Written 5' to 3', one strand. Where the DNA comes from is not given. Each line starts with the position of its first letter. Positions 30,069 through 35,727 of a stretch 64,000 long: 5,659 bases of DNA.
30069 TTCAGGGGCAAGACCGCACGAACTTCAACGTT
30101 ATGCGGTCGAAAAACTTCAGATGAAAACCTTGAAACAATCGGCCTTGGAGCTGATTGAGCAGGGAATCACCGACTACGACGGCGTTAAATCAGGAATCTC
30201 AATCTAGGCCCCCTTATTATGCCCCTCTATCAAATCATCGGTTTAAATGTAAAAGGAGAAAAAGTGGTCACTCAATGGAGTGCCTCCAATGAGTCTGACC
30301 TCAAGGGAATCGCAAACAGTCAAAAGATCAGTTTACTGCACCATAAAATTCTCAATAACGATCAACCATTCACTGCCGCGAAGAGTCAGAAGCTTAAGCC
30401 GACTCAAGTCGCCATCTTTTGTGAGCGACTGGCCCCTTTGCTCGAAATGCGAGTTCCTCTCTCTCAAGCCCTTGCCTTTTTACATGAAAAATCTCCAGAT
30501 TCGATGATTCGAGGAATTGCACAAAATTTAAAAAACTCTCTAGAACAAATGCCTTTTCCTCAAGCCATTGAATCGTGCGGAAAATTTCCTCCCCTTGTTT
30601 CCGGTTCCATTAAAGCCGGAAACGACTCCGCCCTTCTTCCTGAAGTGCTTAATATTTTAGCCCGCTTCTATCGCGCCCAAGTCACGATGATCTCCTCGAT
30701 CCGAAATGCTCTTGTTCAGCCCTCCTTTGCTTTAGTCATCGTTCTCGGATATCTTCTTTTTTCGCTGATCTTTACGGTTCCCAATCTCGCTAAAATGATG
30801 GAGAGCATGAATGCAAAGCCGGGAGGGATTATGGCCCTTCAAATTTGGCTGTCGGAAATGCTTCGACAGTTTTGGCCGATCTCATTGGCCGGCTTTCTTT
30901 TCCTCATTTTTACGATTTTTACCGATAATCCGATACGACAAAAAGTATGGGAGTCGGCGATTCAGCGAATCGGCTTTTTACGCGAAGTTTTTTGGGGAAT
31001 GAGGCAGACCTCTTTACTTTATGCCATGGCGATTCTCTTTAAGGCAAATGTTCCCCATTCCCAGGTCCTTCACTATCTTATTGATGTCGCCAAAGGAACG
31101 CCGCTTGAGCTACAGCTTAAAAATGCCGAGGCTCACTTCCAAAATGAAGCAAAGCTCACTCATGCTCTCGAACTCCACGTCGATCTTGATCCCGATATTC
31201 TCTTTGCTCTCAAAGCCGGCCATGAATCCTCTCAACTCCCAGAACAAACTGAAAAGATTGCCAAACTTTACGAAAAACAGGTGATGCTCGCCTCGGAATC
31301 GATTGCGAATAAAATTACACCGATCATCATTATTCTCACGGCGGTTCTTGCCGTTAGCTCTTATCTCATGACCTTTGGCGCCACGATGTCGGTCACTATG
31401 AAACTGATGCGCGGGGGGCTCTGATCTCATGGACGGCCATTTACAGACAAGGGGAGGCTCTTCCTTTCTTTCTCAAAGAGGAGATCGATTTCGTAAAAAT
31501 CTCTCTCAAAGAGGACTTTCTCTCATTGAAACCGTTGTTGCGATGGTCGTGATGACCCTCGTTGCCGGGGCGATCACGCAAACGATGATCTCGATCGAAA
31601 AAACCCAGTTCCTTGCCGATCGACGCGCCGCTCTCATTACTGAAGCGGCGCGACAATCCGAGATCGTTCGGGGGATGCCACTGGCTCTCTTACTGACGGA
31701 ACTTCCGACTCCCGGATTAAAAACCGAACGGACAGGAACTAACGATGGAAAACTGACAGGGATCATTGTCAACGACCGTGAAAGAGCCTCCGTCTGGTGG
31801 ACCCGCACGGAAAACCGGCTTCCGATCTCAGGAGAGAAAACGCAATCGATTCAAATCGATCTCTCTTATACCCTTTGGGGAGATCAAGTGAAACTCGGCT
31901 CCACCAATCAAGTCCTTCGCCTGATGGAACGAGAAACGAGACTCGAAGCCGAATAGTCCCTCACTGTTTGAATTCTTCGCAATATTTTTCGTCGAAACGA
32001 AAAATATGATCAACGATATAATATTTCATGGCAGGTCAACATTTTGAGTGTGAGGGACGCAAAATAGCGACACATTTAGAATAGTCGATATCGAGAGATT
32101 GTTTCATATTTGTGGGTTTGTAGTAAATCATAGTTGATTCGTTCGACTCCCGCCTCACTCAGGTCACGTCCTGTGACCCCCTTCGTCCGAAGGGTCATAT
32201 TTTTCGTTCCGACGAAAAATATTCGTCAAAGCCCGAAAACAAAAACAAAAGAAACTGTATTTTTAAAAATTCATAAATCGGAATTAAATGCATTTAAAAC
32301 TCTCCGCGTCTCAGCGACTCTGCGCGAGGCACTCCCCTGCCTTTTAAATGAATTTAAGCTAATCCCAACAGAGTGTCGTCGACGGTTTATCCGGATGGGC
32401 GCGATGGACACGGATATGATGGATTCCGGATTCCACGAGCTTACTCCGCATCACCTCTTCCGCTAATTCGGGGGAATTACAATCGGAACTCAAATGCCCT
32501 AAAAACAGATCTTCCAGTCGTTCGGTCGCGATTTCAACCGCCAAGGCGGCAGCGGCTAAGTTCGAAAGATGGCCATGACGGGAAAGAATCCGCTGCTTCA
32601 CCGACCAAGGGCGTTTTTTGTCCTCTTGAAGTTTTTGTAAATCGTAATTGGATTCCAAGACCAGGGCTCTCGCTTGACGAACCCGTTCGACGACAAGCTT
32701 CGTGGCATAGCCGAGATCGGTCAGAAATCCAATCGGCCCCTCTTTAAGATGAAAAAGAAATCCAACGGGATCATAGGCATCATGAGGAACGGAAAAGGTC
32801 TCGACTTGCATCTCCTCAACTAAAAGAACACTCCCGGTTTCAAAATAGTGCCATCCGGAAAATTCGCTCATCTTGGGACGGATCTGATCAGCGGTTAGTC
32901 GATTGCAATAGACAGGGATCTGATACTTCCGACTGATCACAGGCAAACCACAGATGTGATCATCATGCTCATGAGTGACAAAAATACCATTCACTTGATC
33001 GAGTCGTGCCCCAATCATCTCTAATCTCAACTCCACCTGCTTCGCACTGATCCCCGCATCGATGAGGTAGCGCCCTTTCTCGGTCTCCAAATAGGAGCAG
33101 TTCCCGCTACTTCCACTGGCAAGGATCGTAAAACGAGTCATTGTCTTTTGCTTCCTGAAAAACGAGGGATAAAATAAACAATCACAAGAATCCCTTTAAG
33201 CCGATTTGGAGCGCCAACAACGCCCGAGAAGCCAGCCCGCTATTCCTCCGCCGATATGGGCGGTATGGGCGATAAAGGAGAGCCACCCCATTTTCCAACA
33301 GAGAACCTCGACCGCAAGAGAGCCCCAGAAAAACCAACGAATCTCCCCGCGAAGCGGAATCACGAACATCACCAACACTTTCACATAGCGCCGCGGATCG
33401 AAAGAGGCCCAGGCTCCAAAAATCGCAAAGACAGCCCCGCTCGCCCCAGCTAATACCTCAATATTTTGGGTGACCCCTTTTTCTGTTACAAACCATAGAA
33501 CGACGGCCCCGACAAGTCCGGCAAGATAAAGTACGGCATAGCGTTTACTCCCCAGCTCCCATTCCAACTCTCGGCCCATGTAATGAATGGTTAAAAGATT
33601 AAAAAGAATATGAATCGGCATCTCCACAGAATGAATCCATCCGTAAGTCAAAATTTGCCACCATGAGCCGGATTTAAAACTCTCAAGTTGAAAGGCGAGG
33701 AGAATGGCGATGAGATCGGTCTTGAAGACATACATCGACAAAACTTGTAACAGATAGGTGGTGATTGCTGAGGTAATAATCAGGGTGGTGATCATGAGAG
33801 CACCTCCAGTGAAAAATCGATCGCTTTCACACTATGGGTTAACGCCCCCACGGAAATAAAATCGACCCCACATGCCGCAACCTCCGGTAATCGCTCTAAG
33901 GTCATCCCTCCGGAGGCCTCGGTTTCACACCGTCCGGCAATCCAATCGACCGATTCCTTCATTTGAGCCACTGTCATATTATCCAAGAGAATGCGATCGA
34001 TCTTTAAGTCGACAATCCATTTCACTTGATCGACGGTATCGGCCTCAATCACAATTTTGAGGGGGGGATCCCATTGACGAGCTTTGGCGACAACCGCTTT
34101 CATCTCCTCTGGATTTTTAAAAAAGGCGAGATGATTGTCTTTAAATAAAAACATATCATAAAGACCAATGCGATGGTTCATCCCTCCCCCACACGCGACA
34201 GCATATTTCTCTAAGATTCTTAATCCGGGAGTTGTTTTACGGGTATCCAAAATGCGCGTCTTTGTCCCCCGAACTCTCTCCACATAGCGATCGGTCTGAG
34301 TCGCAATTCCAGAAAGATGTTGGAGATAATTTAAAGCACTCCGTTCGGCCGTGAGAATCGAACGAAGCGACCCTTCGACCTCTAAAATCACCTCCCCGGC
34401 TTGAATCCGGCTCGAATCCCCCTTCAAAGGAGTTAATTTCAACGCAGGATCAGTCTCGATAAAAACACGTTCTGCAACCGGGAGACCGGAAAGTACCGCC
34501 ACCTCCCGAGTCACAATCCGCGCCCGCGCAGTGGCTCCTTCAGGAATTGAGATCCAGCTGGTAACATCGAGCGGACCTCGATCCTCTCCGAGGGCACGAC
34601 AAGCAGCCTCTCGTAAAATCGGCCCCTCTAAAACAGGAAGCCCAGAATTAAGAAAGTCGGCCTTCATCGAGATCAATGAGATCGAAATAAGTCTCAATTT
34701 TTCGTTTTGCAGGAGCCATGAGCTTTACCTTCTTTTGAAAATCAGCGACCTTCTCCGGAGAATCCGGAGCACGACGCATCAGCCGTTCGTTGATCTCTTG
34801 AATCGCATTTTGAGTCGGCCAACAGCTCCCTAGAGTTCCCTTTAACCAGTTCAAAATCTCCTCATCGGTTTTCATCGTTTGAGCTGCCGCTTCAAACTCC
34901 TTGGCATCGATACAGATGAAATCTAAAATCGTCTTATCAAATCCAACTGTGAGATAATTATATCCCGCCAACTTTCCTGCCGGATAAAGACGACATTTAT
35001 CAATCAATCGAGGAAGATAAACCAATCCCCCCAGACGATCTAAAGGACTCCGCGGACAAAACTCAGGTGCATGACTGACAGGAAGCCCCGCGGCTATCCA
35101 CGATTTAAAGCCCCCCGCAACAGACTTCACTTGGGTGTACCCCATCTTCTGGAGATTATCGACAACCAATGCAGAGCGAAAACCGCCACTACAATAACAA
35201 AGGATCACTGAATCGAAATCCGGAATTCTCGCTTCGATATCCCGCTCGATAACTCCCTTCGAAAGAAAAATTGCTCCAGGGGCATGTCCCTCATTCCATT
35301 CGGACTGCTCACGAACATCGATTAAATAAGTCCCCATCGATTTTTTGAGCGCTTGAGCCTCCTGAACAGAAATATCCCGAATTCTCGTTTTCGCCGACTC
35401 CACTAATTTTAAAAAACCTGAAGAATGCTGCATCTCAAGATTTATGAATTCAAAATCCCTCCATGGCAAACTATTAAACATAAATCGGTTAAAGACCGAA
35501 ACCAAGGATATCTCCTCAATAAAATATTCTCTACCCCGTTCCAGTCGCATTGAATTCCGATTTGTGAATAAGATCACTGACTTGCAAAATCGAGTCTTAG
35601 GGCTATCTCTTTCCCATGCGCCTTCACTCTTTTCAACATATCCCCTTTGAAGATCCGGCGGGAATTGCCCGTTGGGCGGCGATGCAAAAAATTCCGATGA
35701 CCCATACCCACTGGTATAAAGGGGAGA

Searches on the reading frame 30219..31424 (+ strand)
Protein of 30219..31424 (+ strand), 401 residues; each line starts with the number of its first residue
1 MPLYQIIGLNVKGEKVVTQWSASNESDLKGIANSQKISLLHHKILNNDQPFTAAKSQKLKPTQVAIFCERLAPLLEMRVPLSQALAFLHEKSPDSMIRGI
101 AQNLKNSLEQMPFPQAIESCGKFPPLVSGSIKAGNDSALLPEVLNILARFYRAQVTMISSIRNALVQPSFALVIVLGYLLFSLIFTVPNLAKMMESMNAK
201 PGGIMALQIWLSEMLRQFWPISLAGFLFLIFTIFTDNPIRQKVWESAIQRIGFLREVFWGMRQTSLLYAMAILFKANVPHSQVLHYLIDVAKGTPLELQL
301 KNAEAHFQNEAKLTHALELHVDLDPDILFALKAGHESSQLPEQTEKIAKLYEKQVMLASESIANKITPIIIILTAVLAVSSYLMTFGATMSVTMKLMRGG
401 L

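Call 97: search_protein_families(library=pfam, proteins=[window:30219-31424:+], max_evalue=0.0001)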
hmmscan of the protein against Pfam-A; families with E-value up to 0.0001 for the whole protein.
window:30219-31424:+ (401 aa): 1 family
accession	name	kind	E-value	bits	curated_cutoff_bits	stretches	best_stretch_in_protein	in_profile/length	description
PF00482.28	T2SSF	-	4.1e-27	95.1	25.2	2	67-188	1-125/125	Type II secretion system (T2SS), protein F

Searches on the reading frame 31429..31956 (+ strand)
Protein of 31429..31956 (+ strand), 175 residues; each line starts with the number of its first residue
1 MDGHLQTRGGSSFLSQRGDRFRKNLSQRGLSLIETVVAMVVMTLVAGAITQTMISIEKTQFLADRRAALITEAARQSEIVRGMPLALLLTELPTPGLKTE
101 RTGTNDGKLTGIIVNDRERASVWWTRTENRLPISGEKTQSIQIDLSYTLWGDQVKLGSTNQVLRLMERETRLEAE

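Call 99: search_protein_families(library=pfam, proteins=[window:31429-31956:+], max_evalue=0.0001)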
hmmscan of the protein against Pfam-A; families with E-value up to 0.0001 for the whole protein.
window:31429-31956:+ (175 aa): 1 family
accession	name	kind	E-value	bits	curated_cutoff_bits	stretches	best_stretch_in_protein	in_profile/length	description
PF07963.17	N_methyl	-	1.4e-05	24.9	21.2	1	26-49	3-26/27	Prokaryotic N-terminal methylation motif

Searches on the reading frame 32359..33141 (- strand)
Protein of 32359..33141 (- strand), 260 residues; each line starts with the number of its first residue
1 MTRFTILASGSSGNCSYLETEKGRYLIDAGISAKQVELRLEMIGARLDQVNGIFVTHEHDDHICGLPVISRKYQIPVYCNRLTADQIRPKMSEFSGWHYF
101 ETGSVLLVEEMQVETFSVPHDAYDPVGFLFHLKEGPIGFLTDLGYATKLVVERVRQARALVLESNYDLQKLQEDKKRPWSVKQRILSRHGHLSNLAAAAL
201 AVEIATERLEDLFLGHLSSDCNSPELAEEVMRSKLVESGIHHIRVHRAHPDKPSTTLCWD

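Call 97: search_protein_families(library=pfam, proteins=[window:32359-33141:-], max_evalue=0.0001)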
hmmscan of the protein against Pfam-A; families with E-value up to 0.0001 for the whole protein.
window:32359-33141:- (260 aa): 2 families
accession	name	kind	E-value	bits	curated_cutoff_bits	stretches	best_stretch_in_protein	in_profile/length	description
PF12706.13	Lactamase_B_2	-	7.3e-20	71.9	27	1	24-208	2-194/200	Beta-lactamase superfamily domain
PF00753.33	Lactamase_B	-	3.5e-17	63.4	22.7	1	11-191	4-196/196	Metallo-beta-lactamase superfamily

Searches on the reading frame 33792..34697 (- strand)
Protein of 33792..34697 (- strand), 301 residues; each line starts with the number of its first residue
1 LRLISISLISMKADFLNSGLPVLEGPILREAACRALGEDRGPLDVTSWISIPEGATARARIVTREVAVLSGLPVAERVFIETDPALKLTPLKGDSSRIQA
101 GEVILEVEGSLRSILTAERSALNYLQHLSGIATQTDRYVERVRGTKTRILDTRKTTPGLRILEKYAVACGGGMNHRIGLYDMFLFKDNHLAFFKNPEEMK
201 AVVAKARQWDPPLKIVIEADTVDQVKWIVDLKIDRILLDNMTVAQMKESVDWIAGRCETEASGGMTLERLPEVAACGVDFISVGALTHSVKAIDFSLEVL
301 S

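Call 97: search_protein_families(library=pfam, proteins=[window:33792-34697:-], max_evalue=0.0001)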
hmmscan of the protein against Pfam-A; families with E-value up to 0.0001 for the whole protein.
window:33792-34697:- (301 aa): 2 families
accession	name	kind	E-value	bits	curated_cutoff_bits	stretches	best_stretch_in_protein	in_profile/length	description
PF01729.25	QRPTase_C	-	4.5e-53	179.9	23.1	1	131-298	1-169/169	Quinolinate phosphoribosyl transferase, C-terminal domain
PF02749.22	QRPTase_N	-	1.1e-19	70.9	27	1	44-129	1-82/82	Quinolinate phosphoribosyl transferase, N-terminal domain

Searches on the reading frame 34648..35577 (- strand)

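Call 97: search_protein_families(library=pfam, proteins=[window:34648-35577:-], max_evalue=0.0001)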
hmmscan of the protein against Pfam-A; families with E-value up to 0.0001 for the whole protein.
window:34648-35577:- (309 aa): 2 families
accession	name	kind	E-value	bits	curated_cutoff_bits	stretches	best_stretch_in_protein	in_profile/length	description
PF16798.10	DUF5069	-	1.4e-36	126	27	1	175-307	4-133/133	Domain of unknown function (DUF5069)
PF00581.25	Rhodanese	-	3.5e-17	63.2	22.2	1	73-162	4-101/102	Rhodanese-like domain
